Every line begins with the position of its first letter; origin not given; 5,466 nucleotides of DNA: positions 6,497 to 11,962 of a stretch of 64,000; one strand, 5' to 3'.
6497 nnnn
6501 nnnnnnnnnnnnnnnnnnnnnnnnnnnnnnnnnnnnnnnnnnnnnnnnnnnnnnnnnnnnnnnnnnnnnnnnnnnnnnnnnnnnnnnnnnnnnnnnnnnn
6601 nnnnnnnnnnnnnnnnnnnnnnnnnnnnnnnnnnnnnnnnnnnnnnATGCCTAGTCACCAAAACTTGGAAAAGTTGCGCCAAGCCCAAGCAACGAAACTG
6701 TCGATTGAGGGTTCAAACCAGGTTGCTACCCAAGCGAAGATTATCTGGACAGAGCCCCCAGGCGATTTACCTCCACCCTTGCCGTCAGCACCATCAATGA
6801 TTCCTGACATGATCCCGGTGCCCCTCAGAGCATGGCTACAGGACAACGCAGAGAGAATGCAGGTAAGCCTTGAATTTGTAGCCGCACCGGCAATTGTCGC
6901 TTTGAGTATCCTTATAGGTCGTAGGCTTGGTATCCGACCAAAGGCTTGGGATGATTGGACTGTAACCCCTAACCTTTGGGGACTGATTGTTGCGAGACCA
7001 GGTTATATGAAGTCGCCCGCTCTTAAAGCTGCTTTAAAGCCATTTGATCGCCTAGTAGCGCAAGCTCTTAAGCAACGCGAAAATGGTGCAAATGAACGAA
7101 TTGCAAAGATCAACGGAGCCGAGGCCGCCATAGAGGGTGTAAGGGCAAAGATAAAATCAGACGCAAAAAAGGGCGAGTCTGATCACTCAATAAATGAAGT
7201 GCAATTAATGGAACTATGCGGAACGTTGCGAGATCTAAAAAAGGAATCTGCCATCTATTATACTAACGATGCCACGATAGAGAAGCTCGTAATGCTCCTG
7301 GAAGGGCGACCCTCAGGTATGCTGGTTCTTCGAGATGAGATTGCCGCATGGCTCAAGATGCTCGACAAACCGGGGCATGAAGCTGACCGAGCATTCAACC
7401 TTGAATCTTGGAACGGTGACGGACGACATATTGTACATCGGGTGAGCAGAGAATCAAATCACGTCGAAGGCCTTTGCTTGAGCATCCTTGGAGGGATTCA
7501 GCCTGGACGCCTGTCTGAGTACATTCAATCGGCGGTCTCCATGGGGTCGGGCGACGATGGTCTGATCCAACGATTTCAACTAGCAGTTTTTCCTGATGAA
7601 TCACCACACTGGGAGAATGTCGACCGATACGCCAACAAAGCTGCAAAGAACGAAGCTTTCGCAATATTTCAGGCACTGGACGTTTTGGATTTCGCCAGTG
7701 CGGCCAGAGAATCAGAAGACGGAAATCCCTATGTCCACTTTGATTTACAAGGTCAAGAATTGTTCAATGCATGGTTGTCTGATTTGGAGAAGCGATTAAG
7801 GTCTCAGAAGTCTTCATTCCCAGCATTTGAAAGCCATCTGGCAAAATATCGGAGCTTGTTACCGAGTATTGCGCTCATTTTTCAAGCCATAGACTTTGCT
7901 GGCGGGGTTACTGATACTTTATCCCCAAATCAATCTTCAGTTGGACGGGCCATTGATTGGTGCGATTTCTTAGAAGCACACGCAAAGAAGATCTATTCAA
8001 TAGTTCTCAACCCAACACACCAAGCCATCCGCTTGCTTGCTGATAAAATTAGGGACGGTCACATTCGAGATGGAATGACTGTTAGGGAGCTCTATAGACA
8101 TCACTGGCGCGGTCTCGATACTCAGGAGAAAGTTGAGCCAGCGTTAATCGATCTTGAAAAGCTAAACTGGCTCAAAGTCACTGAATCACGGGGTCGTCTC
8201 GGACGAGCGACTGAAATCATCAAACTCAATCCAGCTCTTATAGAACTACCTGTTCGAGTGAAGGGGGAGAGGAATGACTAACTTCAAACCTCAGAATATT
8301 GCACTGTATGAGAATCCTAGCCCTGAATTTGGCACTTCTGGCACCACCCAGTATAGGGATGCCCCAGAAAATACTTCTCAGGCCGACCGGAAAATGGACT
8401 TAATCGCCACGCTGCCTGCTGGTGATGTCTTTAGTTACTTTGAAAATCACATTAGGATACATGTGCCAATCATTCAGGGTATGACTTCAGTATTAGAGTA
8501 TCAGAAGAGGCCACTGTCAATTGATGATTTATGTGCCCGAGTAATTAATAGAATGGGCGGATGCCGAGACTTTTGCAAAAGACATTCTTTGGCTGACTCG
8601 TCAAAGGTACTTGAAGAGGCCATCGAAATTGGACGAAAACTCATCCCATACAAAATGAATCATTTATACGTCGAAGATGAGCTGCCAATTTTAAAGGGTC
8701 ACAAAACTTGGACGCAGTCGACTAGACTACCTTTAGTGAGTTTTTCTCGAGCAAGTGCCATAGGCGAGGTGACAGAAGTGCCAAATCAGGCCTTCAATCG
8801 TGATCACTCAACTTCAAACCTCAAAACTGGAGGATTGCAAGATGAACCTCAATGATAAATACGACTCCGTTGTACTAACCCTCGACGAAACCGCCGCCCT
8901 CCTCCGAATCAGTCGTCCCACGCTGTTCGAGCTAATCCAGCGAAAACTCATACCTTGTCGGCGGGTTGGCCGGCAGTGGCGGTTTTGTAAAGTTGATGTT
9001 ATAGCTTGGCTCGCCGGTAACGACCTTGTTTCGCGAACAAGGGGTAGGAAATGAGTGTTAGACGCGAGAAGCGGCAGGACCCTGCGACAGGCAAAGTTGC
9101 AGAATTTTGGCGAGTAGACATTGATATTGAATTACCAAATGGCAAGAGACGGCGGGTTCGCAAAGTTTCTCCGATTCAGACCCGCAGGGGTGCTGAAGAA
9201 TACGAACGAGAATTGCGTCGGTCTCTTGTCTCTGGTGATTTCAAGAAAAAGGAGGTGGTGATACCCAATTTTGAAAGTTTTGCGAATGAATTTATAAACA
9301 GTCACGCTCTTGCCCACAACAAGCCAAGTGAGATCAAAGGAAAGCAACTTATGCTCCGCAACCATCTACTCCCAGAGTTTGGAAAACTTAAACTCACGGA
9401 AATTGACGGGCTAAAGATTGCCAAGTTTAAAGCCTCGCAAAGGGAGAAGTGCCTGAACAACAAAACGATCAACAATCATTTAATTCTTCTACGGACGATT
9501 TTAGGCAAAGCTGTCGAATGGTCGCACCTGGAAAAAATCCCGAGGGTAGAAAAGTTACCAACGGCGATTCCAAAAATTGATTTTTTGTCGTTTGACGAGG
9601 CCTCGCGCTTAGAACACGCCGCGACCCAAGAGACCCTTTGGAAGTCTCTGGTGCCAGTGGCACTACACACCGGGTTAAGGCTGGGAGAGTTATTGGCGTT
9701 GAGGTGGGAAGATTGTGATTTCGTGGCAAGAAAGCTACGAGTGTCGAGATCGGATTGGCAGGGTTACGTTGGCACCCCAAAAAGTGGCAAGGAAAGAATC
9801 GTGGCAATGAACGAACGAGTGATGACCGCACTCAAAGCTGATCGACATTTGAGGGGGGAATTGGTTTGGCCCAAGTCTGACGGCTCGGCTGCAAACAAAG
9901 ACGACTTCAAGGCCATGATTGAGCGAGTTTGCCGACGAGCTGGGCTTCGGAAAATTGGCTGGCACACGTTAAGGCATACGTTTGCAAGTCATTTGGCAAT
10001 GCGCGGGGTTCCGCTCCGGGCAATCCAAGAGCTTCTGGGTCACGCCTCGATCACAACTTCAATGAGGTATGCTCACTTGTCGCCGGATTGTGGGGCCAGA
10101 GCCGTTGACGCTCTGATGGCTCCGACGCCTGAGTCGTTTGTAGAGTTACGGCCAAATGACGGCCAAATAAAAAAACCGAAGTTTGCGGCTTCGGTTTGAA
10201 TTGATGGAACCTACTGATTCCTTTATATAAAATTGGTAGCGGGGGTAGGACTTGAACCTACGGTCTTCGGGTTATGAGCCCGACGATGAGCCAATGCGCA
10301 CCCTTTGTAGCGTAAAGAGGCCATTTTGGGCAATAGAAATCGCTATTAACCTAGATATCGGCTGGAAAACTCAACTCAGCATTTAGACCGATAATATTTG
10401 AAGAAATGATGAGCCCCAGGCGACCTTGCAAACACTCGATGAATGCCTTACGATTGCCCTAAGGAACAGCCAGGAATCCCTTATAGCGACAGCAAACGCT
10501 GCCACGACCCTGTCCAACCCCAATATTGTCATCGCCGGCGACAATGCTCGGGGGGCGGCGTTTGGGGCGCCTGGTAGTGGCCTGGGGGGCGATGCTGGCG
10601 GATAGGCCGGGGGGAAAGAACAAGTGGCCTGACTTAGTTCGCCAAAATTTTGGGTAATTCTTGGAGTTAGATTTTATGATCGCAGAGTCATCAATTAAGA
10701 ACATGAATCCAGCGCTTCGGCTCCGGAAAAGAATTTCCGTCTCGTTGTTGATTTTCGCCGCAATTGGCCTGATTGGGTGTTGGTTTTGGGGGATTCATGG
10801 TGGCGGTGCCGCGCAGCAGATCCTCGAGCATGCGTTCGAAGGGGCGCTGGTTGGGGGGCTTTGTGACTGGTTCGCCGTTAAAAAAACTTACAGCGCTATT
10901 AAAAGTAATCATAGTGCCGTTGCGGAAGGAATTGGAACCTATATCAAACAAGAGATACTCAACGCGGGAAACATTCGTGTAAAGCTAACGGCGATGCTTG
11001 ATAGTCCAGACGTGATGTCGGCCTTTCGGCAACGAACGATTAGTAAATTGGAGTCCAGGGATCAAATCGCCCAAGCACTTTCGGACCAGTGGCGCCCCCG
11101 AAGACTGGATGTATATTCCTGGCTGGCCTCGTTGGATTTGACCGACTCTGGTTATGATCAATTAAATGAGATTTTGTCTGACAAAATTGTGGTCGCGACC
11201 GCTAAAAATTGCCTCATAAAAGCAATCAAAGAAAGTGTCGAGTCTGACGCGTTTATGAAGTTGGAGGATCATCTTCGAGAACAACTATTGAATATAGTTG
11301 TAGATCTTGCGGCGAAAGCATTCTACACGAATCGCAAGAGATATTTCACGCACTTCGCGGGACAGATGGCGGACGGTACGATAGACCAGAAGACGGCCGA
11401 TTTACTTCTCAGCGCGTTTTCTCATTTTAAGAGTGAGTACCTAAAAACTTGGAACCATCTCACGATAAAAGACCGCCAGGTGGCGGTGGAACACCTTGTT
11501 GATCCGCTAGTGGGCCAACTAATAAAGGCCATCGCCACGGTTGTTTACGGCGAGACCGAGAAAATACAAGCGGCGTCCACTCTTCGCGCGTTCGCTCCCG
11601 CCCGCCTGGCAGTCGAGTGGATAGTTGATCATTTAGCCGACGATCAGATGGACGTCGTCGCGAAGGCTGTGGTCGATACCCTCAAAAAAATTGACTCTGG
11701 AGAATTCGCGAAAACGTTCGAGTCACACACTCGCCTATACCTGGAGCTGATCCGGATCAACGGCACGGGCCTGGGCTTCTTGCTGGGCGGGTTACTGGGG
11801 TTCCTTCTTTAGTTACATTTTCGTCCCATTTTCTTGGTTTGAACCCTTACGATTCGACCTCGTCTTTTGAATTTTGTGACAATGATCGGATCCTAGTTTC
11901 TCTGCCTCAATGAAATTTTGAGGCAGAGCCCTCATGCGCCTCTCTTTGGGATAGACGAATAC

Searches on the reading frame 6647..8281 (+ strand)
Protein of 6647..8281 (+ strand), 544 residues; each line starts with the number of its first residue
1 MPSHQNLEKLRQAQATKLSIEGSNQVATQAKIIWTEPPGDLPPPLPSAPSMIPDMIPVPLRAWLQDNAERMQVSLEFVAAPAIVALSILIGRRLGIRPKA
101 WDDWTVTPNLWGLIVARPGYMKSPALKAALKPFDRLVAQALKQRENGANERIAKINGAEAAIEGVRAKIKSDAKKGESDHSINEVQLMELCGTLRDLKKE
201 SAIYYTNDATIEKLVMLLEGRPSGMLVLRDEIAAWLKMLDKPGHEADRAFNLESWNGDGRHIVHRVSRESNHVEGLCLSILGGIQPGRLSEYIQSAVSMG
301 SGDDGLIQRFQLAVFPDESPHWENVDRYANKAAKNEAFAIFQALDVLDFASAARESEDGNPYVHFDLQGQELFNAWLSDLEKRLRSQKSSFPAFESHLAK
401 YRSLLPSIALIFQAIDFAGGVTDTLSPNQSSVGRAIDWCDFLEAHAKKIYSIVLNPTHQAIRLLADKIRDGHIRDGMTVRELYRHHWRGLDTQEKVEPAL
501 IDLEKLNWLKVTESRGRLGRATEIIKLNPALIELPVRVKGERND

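Call 15: search_protein_families(library=pfam, proteins=[window:6647-8281:+], max_evalue=0.001)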
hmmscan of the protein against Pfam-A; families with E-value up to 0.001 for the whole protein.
window:6647-8281:+ (544 aa): 1 family
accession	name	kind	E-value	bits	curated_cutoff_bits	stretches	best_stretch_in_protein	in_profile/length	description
PF13148.11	DUF3987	-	5.8e-73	246.6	27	1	72-451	1-363/364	Protein of unknown function (DUF3987)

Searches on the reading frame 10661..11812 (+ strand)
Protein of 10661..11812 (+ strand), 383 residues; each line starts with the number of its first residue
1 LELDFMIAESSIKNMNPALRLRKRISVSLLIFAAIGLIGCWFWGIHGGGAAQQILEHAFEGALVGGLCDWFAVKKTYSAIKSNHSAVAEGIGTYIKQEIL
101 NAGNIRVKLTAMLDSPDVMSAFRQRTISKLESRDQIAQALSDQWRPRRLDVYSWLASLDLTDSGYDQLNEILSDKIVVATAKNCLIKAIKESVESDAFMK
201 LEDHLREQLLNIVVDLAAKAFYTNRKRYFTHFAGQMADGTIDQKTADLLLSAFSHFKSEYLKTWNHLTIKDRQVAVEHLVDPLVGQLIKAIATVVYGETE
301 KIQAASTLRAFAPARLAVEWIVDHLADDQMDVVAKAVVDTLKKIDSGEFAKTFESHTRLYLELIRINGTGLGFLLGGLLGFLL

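Call 3: search_protein_families(library=pfam, proteins=[window:10661-11812:+], max_evalue=1)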
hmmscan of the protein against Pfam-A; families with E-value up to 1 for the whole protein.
window:10661-11812:+ (383 aa): 3 families
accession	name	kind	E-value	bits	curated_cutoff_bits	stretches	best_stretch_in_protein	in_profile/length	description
PF04286.17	DUF445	-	3.3e-12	47.4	33.8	2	318-381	300-363/368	Protein of unknown function (DUF445)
PF11423.14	Repressor_Mnt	-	0.099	12.9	20.9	1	325-343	7-25/28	Regulatory protein Mnt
PF14203.11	TTRAP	-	0.15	12.7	27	0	321-351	27-57/62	Putative transposon-transfer assisting protein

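Call 4: search_protein_families(library=padloc, proteins=[window:10661-11812:+], max_evalue=1)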
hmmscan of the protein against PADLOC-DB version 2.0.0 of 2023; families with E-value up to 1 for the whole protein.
window:10661-11812:+ (383 aa): 0 families

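Call 5: search_protein_families(library=ncbifam, proteins=[window:10661-11812:+], max_evalue=1)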
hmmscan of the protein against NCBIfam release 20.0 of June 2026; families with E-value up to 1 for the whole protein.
window:10661-11812:+ (383 aa): 0 families

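Call 23: search_protein_families(library=phrogs, proteins=[window:10661-11812:+], max_evalue=0.1)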
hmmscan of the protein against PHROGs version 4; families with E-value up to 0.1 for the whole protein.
window:10661-11812:+ (383 aa): 1 family
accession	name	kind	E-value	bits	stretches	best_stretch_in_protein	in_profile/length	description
phrog_29661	-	unknown function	0.093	13.8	0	76-178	16-114/141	-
